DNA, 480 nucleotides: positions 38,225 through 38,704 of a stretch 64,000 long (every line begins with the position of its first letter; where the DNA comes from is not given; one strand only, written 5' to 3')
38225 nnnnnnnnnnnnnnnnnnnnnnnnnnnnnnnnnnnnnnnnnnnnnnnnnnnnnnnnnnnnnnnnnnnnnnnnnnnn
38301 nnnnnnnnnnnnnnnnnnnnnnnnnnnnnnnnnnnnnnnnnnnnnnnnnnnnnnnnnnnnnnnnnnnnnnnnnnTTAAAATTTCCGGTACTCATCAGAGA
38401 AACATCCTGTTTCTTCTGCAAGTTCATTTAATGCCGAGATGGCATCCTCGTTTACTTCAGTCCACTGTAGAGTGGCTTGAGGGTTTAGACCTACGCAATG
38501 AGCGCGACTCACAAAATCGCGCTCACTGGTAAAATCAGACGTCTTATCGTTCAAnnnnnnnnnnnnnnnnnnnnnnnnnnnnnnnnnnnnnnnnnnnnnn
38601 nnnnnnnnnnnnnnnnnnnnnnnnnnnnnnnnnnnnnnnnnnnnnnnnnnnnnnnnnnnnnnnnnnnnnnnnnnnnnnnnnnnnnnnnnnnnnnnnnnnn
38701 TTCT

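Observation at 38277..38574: About 300 bp of unassigned sequence with a perfect 8-bp stem-loop between the second inserted ORF and the folA 3' end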

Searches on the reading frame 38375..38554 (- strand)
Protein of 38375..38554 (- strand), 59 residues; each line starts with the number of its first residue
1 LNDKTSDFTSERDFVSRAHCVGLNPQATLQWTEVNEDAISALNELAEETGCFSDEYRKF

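Call 13: search_protein_families(library=pfam, proteins=[window:38375-38554:-], max_evalue=1)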
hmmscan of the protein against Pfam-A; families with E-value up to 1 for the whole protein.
window:38375-38554:- (59 aa): 2 families
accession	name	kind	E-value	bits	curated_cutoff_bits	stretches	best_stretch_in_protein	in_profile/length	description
PF07362.18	CcdA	-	2e-08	34.9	22.4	1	27-59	39-71/71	Post-segregation antitoxin CcdA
PF24844.1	PolC_DP2_central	-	0.23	10.8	24.3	1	15-55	166-206/372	DNA polymerase II large subunit DP2, central domain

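Call 35: find_homologous_proteins(query=window:38378-38554:-, max_evalue=0.001)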
Query seq(59 aa) (59 aa): 14 proteins with E <= 0.001 among 15 candidates.
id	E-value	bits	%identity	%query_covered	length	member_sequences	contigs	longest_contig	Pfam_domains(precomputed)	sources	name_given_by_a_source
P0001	1.2e-30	121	97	100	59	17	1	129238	PF07362.19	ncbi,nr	ncbi:TPA: type II toxin-antitoxin system CcdA family antitoxin [Escherichia coli]|nr:type II toxin-a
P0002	1.7e-30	120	95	100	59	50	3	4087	PF07362.19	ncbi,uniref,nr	ncbi:type II toxin-antitoxin system CcdA family antitoxin [Escherichia coli]|uniref:type II toxin-an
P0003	1.7e-29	117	95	100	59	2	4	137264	PF07362.19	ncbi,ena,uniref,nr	ncbi:TPA: type II toxin-antitoxin system CcdA family antitoxin [Escherichia coli]|uniref:type II tox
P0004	3.2e-28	113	92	100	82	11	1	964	PF07362.19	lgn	-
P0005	8.1e-28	112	93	100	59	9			PF07362.19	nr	nr:type II toxin-antitoxin system CcdA family antitoxin [Escherichia albertii]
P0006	1.6e-26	108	90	100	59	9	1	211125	PF07362.19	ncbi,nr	ncbi:type II toxin-antitoxin system CcdA family antitoxin [Escherichia coli]|nr:type II toxin-antito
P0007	1.4e-20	90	93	76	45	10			PF07362.19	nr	nr:type II toxin-antitoxin system CcdA family antitoxin [Escherichia coli]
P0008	1.1e-19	87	91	76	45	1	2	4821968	PF07362.19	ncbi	ncbi:type II toxin-antitoxin system CcdA family antitoxin [Escherichia coli]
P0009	7.4e-19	84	88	81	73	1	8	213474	-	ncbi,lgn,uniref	ncbi:hypothetical protein [Escherichia coli]|uniref:hypothetical protein n=1 Tax=Escherichia coli Ta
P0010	1.1e-18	84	89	76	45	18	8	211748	PF07362.19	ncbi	ncbi:type II toxin-antitoxin system CcdA family antitoxin [Escherichia coli]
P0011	3.1e-18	82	89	76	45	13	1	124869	PF07362.19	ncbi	ncbi:type II toxin-antitoxin system CcdA family antitoxin [Escherichia coli]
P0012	1.7e-17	80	89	76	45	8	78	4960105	PF07362.19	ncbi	ncbi:type II toxin-antitoxin system CcdA family antitoxin [Escherichia albertii]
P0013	2.0e-14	70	77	80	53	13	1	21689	PF07362.19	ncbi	ncbi:type II toxin-antitoxin system CcdA family antitoxin, partial [Escherichia coli]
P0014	5.8e-14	69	77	80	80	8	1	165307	PF07362.19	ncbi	ncbi:type II toxin-antitoxin system CcdA family antitoxin, partial [Escherichia coli]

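Call 40: find_encoding_contigs(protein=P0012, flank=2000, max_places=3)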
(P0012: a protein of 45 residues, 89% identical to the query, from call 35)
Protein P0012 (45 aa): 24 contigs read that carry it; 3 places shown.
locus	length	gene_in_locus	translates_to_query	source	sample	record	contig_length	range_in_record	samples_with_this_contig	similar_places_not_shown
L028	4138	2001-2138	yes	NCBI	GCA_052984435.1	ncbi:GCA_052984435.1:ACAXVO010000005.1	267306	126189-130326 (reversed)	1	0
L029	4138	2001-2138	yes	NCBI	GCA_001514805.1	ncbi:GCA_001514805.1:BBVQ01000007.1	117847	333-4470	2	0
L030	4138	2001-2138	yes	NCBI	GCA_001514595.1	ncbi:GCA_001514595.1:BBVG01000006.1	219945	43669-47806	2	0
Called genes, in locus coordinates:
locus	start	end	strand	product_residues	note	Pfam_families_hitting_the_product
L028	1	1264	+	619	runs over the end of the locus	PF00999:Na_H_Exchanger, PF02254:TrkA_N, PF27452:KefB_C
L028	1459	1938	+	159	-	PF00186:DHFR_1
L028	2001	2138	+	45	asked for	PF07362:CcdA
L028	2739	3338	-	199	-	PF14124:DUF4291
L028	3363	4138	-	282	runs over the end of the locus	PF00149:Metallophos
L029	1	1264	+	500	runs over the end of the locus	PF00999:Na_H_Exchanger, PF02254:TrkA_N, PF27452:KefB_C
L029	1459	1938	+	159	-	PF00186:DHFR_1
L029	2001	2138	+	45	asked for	PF07362:CcdA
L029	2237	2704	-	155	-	-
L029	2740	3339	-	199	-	PF14124:DUF4291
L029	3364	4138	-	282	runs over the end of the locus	PF00149:Metallophos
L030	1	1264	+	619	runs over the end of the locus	PF00999:Na_H_Exchanger, PF02254:TrkA_N, PF27452:KefB_C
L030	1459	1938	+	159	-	PF00186:DHFR_1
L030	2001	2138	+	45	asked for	PF07362:CcdA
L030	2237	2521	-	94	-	-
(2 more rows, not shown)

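Call 41: find_encoding_contigs(protein=P0006, flank=2000, max_places=2)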
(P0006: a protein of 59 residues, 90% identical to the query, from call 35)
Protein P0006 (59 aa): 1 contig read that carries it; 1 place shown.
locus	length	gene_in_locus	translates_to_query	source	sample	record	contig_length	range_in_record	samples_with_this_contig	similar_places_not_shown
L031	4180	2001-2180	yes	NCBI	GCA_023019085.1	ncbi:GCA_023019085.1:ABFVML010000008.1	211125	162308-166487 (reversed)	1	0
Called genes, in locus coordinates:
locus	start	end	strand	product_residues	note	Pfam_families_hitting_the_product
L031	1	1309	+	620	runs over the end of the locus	PF00999:Na_H_Exchanger, PF02254:TrkA_N, PF27452:KefB_C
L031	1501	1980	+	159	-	PF00186:DHFR_1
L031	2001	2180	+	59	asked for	PF07362:CcdA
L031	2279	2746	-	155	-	-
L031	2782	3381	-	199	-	PF14124:DUF4291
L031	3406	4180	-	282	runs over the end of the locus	PF00149:Metallophos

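Call 49: search_protein_families(library=padloc, proteins=[window:38375-38554:-], max_evalue=0.1)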
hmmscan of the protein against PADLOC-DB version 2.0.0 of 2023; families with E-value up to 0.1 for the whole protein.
window:38375-38554:- (59 aa): 0 families

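Call 59: search_solved_structures(query=window:38378-38554:-, max_evalue=1, show_alignments=2)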
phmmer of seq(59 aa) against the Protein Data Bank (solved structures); distinct sequences matched with E-value up to 1: 8.
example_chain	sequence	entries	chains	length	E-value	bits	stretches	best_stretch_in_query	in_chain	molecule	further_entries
6tji_A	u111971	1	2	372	9.2e-08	35.3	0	18-48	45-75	Cake10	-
6tjh_A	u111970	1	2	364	1.1e-06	31.9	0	18-48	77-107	Cake9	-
6tjg_A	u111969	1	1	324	8.3e-06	29.2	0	18-47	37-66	Cake8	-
7awz_A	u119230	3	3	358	0.00011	25.7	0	18-47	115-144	Scone-E | SconeE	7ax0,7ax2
6tjf_A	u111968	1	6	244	0.00069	23.2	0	18-47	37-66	Cake6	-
6tje_A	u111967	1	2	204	0.0083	19.8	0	18-47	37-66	Cake5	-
6tjd_A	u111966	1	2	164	0.13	16.1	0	18-47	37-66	Cake4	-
5cwj_A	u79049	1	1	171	0.58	14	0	32-51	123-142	Designed helical repeat protein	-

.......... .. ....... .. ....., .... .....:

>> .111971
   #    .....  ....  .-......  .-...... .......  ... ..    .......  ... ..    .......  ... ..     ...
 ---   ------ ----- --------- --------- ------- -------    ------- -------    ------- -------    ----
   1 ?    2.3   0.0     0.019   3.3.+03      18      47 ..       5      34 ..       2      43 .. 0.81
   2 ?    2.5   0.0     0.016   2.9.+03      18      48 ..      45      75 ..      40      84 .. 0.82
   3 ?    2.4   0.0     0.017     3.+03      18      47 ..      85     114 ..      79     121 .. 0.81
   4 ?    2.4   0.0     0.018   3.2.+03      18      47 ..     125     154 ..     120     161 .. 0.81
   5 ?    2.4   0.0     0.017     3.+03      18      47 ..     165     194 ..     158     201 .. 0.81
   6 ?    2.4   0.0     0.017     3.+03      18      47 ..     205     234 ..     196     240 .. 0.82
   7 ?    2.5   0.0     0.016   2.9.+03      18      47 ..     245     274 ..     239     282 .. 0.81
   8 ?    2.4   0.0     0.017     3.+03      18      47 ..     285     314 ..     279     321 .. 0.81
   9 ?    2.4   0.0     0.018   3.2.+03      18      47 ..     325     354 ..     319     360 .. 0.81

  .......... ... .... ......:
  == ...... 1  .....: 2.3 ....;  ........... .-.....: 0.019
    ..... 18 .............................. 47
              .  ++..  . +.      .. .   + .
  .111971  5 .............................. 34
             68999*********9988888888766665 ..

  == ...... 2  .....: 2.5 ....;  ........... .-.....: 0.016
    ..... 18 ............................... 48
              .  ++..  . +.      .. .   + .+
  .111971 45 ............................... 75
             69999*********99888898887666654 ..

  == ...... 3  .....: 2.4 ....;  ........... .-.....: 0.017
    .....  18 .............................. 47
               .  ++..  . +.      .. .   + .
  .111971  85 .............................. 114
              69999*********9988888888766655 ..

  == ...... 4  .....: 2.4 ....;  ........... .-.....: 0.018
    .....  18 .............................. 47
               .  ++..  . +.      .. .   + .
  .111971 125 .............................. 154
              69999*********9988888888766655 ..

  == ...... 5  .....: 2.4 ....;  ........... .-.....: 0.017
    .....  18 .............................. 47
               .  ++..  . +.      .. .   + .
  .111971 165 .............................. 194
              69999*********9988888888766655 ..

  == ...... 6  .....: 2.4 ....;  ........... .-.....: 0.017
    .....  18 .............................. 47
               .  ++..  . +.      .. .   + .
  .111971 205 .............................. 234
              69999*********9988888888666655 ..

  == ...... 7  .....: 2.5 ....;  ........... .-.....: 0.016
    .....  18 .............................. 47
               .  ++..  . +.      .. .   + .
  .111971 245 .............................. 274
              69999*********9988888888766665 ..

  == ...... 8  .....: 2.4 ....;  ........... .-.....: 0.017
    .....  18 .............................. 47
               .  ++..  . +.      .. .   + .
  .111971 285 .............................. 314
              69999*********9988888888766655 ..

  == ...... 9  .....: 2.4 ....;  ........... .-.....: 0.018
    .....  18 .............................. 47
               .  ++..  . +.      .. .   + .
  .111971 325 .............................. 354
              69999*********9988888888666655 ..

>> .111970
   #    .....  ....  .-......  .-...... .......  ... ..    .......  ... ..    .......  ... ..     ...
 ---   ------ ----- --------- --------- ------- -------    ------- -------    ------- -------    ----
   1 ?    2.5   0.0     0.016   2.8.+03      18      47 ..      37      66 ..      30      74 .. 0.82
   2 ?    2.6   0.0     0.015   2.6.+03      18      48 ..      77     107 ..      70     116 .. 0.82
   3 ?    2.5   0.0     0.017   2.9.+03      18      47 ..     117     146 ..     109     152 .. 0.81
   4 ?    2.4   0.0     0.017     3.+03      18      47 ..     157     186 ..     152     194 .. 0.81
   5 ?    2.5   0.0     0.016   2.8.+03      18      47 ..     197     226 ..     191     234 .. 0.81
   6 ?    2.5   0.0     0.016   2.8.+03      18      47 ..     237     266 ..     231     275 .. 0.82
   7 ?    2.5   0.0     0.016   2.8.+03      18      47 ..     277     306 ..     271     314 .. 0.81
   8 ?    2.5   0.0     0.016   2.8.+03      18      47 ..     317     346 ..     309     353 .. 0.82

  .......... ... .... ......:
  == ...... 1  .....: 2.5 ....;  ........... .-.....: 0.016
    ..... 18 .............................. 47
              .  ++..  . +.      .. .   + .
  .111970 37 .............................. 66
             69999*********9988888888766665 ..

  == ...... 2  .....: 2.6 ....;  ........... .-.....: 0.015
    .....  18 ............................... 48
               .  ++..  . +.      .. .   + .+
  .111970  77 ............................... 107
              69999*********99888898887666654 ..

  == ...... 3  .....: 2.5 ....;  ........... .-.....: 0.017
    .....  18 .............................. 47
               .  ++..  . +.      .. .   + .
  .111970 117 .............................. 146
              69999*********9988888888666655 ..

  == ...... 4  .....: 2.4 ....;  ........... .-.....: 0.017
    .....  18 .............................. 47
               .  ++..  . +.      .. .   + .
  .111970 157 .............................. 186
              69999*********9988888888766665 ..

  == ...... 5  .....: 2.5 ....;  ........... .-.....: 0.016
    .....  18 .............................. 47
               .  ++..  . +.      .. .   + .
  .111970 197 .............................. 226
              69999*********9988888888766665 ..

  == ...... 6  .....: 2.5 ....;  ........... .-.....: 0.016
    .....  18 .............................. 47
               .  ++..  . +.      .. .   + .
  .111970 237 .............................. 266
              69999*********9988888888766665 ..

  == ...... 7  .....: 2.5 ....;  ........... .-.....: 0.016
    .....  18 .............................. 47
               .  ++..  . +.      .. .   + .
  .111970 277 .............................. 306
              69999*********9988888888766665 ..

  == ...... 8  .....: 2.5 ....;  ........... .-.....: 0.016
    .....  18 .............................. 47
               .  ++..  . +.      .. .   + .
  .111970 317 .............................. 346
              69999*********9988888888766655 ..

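Call 60: search_protein_representatives(protein=window:38378-38554:-)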
Query: 59 residues. Proteins with E-value up to 0.001 (for the whole library): 13; up to 1e-10: 3; up to 1e-30: 1. The best 13 are listed.
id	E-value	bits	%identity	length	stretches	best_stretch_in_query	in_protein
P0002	5.4e-31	120.4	95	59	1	1-59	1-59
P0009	2.3e-19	84.1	88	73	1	1-48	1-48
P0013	6.4e-15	70.2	88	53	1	20-59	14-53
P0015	3.5e-09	52.3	57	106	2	23-59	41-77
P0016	1.1e-08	50.7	59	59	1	7-59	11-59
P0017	1.1e-07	47.6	47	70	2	29-59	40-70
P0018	7.3e-07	45.0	56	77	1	19-59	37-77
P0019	1.5e-05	40.9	35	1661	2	13-44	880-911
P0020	5.6e-05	39.1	49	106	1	15-59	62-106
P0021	7.9e-05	38.7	38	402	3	18-46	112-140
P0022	8.9e-05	38.5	52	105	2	23-53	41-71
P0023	2.2e-04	37.3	47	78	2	28-59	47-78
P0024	5.2e-04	36.1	61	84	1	27-59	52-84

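Call 64: search_protein_families(library=ncbifam, proteins=[window:38375-38554:-], max_evalue=1)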
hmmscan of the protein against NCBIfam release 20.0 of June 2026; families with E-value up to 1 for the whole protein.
window:38375-38554:- (59 aa): 0 families
